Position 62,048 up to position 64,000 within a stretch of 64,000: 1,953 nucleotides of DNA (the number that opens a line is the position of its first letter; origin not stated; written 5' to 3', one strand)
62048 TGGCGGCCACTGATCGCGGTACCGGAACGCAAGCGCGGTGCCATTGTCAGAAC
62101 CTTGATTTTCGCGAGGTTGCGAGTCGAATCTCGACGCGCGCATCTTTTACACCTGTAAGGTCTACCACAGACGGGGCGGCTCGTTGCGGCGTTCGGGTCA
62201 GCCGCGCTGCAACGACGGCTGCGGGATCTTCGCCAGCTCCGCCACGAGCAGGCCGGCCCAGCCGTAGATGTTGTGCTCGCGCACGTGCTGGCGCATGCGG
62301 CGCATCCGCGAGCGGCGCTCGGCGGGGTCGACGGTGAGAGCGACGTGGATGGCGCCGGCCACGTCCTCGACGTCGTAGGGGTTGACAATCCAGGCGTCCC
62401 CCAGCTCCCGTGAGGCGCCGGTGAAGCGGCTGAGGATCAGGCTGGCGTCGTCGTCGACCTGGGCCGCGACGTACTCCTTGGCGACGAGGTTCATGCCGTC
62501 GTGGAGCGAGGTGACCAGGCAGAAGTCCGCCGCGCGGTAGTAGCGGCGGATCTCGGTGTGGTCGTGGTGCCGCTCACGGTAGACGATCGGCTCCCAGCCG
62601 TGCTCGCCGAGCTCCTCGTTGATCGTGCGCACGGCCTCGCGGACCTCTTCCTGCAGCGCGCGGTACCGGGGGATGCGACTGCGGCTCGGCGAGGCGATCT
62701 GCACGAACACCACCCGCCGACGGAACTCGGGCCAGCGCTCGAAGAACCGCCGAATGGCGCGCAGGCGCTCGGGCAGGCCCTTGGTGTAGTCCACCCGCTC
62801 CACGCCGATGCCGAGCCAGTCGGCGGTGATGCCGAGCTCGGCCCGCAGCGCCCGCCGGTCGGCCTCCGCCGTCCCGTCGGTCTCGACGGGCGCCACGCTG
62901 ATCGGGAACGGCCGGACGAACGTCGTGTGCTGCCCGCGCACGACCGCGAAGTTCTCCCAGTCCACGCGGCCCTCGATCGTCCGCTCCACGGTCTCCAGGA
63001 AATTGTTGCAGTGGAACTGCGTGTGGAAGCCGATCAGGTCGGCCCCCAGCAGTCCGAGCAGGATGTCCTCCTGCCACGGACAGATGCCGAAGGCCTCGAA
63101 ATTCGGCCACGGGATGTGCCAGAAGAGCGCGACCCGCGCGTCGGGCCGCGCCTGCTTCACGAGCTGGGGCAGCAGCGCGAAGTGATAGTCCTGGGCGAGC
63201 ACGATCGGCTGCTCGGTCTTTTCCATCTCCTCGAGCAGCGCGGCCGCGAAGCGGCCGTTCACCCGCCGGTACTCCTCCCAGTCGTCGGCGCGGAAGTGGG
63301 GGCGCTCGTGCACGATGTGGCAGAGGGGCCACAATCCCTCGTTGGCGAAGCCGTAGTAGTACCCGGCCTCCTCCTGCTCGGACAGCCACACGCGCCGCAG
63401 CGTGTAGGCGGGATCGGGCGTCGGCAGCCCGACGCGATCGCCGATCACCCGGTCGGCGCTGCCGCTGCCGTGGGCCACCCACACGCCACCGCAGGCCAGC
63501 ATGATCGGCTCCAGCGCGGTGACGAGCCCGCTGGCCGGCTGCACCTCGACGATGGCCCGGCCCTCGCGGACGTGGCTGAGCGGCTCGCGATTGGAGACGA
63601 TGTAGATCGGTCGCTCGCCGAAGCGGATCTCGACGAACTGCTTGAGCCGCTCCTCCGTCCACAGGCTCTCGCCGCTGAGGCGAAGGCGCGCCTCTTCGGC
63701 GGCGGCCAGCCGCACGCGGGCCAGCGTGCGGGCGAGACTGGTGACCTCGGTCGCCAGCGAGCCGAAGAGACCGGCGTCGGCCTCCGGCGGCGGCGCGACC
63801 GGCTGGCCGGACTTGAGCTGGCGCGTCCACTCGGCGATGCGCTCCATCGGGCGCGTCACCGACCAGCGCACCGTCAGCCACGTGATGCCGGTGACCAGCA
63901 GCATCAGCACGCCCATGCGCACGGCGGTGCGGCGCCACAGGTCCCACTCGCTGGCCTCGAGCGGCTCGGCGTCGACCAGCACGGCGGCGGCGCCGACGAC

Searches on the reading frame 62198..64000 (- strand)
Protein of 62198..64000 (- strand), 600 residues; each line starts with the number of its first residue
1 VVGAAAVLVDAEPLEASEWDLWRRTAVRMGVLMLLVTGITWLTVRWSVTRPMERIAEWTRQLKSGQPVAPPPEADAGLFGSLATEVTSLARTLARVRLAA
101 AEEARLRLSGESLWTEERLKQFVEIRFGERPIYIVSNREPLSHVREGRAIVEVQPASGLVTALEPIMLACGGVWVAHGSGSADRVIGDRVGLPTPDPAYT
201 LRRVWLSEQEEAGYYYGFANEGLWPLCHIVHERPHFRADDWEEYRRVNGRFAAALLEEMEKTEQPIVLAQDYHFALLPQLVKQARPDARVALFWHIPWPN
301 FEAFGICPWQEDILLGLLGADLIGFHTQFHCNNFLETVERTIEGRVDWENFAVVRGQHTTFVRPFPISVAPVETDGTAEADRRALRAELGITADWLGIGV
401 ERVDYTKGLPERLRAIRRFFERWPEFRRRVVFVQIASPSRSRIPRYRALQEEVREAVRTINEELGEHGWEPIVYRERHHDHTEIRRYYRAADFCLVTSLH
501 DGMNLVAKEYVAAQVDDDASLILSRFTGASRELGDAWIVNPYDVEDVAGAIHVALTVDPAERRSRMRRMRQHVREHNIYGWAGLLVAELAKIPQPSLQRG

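Call 35: search_protein_families(library=pfam, proteins=[window:62198-64000:-], max_evalue=0.001)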
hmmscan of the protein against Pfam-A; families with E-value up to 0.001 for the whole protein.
window:62198-64000:- (600 aa): 3 families
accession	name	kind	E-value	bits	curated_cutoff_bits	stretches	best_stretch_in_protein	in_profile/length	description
PF00982.27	Glyco_transf_20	-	1.7e-111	373.7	32.5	1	133-590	4-472/473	Glycosyltransferase family 20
PF13692.12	Glyco_trans_1_4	-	0.00015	22.5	27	0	477-553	66-138/142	Glycosyl transferases group 1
PF20706.3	GT4-conflict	-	0.00016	21.2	26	0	454-515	246-306/385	Family 4 Glycosyltransferase in conflict systems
